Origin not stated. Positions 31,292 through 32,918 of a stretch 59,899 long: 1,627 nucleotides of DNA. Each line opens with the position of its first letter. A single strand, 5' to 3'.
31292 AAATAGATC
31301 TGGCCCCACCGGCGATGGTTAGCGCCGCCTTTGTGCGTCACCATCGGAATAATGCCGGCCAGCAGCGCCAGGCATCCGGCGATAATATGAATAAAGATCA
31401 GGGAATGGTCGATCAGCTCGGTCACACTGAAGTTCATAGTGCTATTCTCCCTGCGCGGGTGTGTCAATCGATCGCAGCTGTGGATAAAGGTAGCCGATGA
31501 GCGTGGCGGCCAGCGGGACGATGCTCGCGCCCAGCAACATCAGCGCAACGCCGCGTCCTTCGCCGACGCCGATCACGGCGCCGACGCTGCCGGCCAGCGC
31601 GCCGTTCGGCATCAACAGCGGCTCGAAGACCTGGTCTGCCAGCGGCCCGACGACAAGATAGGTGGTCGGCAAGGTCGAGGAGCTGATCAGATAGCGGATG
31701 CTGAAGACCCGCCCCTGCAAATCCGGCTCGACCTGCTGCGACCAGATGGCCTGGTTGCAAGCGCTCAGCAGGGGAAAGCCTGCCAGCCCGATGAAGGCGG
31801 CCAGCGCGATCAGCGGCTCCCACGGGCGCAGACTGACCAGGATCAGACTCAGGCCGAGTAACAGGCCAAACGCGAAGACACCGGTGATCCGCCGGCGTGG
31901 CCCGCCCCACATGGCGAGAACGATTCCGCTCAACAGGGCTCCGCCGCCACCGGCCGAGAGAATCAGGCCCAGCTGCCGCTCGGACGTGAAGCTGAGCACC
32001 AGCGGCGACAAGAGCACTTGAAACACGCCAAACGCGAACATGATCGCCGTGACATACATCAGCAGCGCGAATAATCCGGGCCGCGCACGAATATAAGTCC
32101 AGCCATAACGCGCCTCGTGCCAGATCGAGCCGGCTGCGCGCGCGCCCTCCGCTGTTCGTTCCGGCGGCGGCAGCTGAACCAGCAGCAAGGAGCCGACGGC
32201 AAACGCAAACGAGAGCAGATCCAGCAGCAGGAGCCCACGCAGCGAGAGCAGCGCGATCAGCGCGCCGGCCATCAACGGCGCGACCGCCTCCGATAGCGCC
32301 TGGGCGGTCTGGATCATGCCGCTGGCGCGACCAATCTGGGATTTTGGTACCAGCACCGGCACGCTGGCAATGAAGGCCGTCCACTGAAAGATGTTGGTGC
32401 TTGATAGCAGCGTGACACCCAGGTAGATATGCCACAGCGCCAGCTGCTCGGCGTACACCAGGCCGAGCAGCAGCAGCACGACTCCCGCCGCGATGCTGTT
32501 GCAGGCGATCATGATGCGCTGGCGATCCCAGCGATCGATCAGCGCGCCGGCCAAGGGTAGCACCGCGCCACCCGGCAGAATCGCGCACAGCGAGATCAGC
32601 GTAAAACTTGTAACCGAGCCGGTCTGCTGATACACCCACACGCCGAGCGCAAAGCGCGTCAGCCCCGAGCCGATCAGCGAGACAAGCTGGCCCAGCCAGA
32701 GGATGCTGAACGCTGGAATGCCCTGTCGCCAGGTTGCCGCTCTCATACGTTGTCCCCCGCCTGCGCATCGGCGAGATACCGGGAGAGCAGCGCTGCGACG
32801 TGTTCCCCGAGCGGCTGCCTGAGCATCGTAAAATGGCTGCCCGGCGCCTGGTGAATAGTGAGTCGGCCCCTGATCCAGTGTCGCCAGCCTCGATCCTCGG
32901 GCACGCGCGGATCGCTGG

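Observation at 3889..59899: Convergent two-operon NRPS/PKS assembly line whose combination of features I do not recognise from any characterised pathway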

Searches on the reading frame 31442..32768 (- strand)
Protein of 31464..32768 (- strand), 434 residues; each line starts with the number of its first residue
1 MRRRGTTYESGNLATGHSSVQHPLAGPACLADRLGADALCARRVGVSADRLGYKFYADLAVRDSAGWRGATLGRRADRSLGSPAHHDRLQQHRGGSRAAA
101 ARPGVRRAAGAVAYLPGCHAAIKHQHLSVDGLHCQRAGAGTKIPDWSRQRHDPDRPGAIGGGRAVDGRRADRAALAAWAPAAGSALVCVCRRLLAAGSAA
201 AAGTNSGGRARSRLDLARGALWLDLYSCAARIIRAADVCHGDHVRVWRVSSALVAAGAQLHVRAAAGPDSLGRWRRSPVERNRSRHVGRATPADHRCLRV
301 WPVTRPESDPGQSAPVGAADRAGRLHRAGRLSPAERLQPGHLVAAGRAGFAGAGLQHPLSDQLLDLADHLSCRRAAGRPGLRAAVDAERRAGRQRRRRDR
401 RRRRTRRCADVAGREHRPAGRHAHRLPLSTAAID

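Call 4: search_protein_families(library=pfam, proteins=[window:31464-32768:-], max_evalue=0.00001)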
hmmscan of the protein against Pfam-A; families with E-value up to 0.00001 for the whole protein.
window:31464-32768:- (434 aa): 0 families

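Call 5: search_protein_families(library=pfam, proteins=[window:31442-32746:-], max_evalue=0.00001)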
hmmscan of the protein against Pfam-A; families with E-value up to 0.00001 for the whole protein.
window:31442-32746:- (434 aa): 2 families
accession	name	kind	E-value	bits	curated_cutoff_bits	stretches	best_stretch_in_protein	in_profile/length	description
PF07690.21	MFS_1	-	2e-26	93.2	33.4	1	16-356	1-340/347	Major Facilitator Superfamily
PF05977.19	MFS_3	-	4.2e-08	32.5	27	1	11-374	10-371/524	Transmembrane secretion effector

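Call 42: search_protein_families(library=ncbifam, proteins=[window:31442-32746:-], max_evalue=1e-10)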
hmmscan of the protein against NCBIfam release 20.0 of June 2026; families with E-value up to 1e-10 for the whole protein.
window:31442-32746:- (434 aa): 7 families
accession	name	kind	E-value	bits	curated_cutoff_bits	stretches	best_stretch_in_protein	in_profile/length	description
TIGR00900.1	2A0121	subfamily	1.7e-55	188.9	319.6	1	13-373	1-363/364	H+ Antiporter protein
NF000245.1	macrolide_MefA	exception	2.6e-35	122.3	675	1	13-373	11-373/405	macrolide efflux MFS transporter Mef(A)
NF000051.1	macrolide_MefB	exception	9e-34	117.1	800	1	12-371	10-370/409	macrolide efflux MFS transporter Mef(B)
NF000246.1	macrolide_MefC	exception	1.7e-32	113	870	1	12-367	9-366/407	macrolide efflux MFS transporter Mef(C)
NF000154.1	macrolide_MefEN2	exception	5.4e-31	108.3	800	1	13-366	8-359/401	macrolide efflux MFS transporter Mef(En2)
NF012178.0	tet_MFS_V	exception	4.2e-17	62.4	640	1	22-373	19-374/409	tetracycline efflux MFS transporter Tet(V)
NF007792.0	PRK10489.1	equivalog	9e-12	44.7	324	1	11-351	17-353/419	enterobactin transporter EntS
